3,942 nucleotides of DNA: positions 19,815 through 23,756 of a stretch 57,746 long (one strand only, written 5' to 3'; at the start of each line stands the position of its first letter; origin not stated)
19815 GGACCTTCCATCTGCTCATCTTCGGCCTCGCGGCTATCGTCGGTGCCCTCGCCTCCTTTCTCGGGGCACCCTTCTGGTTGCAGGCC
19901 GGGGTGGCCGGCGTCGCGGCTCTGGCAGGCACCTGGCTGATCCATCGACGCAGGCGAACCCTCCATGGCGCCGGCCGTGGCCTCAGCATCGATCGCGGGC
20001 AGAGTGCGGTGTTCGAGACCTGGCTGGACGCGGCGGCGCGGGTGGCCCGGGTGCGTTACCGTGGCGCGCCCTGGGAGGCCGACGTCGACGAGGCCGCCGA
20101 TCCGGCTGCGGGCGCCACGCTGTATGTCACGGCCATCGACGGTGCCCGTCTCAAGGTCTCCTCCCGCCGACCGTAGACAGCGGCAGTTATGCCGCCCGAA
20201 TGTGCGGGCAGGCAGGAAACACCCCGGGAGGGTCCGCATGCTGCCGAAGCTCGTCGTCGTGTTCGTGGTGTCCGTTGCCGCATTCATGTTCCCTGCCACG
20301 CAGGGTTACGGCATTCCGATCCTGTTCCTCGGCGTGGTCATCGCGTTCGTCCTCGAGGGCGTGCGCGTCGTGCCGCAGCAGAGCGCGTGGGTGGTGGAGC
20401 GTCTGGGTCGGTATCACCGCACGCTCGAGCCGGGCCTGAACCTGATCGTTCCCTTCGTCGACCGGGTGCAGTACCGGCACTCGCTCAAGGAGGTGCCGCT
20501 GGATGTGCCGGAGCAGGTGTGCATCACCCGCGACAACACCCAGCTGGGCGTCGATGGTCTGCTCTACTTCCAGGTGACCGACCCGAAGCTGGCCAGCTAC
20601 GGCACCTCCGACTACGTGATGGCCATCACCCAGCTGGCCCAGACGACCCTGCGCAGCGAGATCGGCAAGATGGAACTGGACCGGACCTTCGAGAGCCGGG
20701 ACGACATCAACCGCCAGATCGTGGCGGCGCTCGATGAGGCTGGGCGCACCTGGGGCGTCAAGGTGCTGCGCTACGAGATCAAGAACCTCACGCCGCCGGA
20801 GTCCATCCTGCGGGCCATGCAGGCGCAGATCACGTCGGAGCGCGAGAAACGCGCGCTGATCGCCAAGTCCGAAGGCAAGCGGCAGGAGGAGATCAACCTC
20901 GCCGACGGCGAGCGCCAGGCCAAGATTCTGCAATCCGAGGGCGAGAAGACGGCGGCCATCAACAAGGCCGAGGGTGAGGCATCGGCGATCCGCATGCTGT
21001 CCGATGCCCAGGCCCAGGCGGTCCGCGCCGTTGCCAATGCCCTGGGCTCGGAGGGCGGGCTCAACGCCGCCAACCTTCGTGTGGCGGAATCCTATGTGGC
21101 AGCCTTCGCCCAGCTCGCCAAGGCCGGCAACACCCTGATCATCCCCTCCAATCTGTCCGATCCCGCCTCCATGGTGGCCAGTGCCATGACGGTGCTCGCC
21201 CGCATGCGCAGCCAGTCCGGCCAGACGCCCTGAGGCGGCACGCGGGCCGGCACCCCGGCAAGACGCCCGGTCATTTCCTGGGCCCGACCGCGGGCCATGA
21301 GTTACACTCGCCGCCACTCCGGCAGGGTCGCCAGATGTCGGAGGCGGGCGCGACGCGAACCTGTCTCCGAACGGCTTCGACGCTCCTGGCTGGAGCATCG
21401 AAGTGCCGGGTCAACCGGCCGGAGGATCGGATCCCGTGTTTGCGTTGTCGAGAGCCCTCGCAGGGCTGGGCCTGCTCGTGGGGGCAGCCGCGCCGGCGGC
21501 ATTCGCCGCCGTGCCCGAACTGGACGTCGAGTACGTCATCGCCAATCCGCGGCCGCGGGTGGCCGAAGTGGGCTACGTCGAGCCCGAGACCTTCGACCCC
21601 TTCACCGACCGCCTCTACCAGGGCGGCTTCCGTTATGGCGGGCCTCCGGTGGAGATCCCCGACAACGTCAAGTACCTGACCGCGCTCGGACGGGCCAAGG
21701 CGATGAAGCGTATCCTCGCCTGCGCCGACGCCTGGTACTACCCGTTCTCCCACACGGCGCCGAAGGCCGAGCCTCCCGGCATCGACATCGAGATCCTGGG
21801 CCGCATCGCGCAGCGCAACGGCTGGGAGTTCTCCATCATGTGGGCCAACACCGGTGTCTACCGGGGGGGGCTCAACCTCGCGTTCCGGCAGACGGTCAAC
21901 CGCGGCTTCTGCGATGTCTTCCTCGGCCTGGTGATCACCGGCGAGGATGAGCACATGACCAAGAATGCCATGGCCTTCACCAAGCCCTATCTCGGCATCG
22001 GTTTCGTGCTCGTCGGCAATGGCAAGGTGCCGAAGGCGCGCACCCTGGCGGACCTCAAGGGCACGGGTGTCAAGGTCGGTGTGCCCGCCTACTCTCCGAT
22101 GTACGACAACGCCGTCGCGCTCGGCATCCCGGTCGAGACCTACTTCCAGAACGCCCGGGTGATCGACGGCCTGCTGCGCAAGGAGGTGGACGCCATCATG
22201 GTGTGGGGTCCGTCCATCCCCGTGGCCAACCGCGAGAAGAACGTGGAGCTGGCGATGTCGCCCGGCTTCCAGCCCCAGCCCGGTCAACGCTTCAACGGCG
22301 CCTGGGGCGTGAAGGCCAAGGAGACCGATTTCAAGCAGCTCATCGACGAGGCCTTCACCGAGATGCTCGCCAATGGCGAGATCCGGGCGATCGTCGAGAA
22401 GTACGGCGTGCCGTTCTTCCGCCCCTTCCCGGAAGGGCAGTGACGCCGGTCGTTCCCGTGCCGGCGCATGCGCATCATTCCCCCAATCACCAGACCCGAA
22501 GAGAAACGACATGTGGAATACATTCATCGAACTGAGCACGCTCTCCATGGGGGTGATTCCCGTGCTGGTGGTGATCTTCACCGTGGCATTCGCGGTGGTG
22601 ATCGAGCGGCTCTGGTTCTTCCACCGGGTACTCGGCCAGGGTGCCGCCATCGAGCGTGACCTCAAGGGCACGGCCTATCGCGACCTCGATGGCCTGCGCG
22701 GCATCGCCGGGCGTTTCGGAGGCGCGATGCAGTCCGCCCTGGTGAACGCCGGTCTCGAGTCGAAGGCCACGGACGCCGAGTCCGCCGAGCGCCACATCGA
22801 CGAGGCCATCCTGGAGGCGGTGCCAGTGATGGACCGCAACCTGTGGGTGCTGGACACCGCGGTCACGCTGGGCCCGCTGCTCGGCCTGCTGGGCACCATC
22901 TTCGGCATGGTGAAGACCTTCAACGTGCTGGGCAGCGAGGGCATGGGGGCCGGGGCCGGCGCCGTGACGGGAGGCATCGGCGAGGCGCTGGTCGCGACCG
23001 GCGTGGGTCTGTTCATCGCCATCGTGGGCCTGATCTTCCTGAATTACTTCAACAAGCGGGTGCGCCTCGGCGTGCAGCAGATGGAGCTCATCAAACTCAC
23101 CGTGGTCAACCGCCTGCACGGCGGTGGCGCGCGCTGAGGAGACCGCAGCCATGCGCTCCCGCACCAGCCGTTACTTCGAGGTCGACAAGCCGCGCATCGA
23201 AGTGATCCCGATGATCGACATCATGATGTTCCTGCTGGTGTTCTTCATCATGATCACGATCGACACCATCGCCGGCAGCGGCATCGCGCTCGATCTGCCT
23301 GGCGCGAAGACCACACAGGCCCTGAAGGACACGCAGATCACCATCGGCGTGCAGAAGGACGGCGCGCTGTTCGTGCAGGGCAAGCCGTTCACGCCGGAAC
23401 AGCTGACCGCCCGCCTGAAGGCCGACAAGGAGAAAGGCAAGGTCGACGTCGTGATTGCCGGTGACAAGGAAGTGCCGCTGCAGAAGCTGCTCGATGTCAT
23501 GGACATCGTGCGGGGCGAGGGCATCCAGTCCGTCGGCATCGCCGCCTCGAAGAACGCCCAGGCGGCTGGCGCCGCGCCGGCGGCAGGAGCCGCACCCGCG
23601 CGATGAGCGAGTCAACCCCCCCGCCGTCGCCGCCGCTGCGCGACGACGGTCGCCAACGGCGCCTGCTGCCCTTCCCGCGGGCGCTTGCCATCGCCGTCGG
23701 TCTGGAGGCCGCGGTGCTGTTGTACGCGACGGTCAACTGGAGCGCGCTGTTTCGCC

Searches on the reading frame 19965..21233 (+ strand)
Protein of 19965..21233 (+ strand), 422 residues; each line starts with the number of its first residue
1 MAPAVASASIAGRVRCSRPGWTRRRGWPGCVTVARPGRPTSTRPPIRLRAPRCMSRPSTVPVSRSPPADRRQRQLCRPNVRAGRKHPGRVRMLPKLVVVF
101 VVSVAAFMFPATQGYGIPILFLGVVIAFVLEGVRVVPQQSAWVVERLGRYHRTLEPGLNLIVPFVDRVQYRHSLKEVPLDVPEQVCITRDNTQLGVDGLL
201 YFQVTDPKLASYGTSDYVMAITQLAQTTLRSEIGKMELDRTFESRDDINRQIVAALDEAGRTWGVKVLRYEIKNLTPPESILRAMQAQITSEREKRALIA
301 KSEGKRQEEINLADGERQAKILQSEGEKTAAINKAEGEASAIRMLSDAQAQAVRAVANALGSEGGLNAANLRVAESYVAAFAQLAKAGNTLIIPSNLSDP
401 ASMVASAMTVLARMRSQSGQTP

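Call 25: search_protein_families(library=pfam, proteins=[window:19965-21233:+])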
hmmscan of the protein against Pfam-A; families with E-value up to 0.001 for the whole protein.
window:19965-21233:+ (422 aa): 2 families
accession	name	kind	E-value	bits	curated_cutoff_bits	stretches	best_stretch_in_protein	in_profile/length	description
PF01145.31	Band_7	-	4.7e-35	121.7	23.6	1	135-305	2-175/176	SPFH domain / Band 7 family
PF16200.10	Band_7_C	-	5.8e-24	84.3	29.1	1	354-413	1-60/63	C-terminal region of band_7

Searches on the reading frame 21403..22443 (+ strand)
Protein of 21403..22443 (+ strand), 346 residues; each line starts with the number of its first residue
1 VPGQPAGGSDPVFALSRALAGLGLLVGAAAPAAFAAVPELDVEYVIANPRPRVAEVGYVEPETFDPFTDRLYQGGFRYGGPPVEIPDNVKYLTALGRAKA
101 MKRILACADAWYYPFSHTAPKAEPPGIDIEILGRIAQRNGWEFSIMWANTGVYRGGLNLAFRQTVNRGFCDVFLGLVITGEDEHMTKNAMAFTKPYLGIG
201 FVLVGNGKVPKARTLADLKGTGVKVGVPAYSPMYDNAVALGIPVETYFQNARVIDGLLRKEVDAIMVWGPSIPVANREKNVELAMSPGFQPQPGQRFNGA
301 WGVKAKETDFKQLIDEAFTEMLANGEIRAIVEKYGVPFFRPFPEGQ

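Call 25: search_protein_families(library=pfam, proteins=[window:21403-22443:+])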
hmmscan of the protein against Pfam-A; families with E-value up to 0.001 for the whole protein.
window:21403-22443:+ (346 aa): 1 family
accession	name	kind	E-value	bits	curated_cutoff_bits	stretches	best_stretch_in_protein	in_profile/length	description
PF00497.25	SBP_bac_3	-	8e-11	42.3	26.4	1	107-335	4-130/132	Bacterial extracellular solute-binding proteins, family 3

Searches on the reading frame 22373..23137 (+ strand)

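Call 25: search_protein_families(library=pfam, proteins=[window:22373-23137:+])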
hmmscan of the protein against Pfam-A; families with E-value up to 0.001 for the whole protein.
window:22373-23137:+ (254 aa): 1 family
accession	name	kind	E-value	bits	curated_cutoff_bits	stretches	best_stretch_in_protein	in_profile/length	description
PF01618.21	MotA_ExbB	-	2.2e-27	95.7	22.9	1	120-238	6-126/127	MotA/TolQ/ExbB proton channel family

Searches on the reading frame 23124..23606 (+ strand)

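Call 33: search_protein_families(library=pfam, proteins=[window:23124-23606:+])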
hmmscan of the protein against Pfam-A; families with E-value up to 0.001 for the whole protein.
window:23124-23606:+ (160 aa): 1 family
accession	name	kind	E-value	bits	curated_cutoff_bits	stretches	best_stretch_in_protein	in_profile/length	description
PF02472.21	ExbD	-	5.9e-31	107.6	25.4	1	21-143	4-127/128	Biopolymer transport protein ExbD/TolR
